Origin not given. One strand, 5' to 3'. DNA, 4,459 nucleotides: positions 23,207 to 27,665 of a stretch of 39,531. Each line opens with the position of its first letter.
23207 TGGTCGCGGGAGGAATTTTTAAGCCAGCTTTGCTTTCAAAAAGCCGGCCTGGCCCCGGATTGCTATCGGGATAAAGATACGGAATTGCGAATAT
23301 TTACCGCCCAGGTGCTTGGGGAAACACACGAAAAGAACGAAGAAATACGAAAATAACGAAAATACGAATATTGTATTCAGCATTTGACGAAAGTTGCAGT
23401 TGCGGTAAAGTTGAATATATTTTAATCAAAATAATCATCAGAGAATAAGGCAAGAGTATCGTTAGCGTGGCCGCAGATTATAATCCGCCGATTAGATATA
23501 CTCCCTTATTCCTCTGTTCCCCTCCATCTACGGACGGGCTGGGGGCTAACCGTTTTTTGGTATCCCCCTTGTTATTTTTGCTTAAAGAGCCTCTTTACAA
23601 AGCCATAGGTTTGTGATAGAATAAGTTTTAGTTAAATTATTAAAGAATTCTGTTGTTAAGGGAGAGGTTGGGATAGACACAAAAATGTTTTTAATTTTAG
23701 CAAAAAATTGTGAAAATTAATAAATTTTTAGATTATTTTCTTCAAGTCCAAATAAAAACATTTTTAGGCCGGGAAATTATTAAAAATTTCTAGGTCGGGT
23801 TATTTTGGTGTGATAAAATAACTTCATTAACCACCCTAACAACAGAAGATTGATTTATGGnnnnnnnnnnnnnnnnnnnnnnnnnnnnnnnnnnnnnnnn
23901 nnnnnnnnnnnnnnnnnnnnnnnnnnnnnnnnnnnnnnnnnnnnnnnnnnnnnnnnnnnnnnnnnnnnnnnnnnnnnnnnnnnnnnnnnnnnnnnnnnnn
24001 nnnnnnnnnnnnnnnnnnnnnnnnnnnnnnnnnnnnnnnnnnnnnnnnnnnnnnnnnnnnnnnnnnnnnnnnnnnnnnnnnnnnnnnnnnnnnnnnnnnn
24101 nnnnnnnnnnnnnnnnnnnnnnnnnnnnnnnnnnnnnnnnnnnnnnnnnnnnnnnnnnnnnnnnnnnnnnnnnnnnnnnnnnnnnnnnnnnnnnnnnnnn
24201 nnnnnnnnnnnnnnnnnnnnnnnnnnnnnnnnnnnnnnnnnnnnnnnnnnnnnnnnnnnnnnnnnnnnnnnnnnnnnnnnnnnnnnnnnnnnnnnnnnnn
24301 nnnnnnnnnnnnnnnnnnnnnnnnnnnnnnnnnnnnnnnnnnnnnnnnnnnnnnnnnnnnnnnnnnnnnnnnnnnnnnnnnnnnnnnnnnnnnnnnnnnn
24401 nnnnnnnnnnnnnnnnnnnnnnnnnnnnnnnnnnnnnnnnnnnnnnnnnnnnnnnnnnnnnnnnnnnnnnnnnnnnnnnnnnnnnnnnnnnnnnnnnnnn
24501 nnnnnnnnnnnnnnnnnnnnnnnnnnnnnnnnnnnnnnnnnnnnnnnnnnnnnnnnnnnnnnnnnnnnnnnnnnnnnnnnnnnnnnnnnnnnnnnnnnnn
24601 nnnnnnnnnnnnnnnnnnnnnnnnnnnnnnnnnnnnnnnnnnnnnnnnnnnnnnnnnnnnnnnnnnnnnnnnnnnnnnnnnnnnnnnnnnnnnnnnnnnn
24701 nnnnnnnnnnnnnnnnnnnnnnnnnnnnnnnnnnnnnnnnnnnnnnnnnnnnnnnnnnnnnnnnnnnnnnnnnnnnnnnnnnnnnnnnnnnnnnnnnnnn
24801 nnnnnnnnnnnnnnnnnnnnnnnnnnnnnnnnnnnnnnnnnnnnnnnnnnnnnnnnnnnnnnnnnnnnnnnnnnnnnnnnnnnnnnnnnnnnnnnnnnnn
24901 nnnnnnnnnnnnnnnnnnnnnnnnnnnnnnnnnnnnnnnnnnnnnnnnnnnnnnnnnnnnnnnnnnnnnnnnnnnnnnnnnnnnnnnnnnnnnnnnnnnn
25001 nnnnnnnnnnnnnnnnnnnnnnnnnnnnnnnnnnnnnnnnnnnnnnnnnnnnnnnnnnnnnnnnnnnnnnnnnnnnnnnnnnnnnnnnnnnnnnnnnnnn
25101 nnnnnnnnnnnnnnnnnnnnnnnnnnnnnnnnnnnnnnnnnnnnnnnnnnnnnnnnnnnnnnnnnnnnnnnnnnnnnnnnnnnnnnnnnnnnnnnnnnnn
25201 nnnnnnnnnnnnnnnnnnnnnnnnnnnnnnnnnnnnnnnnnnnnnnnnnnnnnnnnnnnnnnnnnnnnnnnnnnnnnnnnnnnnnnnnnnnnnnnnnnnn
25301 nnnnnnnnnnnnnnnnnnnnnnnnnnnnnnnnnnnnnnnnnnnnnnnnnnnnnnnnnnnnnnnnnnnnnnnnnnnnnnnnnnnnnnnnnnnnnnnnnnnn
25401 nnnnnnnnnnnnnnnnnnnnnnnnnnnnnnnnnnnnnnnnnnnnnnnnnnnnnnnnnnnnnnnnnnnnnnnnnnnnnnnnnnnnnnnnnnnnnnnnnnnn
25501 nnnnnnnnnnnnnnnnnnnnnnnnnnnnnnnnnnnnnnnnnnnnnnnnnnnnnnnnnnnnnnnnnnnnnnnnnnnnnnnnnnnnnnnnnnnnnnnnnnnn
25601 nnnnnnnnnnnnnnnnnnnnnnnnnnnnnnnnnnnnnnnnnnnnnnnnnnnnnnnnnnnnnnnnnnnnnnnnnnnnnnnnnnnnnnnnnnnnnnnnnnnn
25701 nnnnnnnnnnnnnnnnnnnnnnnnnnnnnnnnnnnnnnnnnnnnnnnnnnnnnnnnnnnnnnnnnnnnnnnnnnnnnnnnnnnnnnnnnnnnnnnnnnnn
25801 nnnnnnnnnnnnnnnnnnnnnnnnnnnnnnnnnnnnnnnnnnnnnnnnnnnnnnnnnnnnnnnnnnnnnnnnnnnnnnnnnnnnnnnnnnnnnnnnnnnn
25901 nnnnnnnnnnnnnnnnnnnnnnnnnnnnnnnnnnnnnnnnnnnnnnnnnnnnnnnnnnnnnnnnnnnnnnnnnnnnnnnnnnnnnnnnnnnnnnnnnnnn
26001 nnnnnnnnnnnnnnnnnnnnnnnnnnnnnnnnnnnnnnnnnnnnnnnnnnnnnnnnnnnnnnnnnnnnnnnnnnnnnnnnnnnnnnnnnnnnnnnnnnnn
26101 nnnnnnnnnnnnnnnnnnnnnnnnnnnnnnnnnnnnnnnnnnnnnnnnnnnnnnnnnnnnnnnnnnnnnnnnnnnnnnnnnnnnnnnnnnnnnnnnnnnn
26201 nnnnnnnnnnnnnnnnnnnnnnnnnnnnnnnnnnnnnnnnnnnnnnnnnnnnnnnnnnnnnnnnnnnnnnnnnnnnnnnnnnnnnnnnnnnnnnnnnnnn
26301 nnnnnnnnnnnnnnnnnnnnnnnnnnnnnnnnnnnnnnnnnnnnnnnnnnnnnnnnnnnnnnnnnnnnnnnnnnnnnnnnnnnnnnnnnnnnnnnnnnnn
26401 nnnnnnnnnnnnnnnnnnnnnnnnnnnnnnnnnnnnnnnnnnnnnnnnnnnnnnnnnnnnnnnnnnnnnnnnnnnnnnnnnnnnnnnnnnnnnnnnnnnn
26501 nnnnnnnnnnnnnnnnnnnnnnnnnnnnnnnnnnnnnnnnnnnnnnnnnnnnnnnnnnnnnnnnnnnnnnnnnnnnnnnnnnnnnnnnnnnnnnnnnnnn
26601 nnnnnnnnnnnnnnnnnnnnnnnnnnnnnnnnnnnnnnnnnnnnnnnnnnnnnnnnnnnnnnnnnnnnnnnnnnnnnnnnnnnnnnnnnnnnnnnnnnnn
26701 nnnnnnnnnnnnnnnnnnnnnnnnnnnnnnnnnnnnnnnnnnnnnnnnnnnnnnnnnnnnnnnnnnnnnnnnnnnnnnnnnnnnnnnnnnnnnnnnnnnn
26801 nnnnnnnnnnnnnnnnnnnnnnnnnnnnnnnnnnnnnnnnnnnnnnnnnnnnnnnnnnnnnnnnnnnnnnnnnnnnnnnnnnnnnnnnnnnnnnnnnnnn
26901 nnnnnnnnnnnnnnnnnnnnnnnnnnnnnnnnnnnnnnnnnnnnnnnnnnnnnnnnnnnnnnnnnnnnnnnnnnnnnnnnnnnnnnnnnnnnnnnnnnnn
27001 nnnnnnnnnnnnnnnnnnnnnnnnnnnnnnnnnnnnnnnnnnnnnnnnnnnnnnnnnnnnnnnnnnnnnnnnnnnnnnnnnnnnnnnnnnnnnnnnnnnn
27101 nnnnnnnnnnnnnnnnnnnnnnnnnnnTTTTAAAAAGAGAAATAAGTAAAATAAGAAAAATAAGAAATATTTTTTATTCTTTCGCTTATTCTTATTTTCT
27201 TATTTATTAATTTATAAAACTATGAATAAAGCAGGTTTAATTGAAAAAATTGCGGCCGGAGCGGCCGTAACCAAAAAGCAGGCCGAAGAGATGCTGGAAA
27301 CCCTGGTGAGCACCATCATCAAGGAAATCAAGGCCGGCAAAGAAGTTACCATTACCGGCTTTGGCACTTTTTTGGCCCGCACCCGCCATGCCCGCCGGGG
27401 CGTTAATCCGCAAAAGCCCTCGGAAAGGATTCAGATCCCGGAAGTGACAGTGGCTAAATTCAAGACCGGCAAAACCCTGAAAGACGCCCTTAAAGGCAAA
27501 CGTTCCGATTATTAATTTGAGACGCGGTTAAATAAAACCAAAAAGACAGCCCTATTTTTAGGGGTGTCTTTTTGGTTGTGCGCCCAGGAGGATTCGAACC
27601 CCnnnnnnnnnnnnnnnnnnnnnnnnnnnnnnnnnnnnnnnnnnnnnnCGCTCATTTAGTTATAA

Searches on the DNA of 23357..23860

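Call 109: search_rna_families(source=window, start=23357, end=23860, threshold=evalue, max_evalue=1)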
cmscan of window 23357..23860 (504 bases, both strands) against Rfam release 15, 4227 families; matches with E-value up to 1: 1.
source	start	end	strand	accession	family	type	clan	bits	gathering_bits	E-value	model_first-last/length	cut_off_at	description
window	23574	23654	+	RF03100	RAGATH-27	Gene; sRNA;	-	22.8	76.1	0.88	1-86/86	no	RAGATH-27 RNA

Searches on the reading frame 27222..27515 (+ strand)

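Call 10: search_protein_families(library=pfam, proteins=[window:27222-27515:+], max_evalue=1)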
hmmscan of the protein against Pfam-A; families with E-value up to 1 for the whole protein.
window:27222-27515:+ (97 aa): 6 families
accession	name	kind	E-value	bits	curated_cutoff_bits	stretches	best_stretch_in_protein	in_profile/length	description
PF00216.26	Bac_DNA_binding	-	1.1e-25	90.1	22.4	1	1-90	1-89/90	Bacterial DNA-binding protein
PF18291.6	HU-HIG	-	2.1e-06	28.2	26.2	1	4-93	35-121/125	HU domain fused to wHTH, Ig, or Glycine-rich motif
PF18289.6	HU-CCDC81_euk_2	-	0.001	19.5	26.1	1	9-56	9-58/75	CCDC81 eukaryotic HU domain 2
PF18175.6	HU-CCDC81_bac_2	-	0.0018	18.6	35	1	6-52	3-49/70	CCDC81-like prokaryotic HU domain 2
PF06831.19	H2TH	-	0.048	14.1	34.7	0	43-93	35-86/93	Formamidopyrimidine-DNA glycosylase H2TH domain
PF14908.11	HU-CCDC81_euk_1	-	0.097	13.2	26.1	1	17-53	20-56/89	CCDC81 eukaryotic HU domain 1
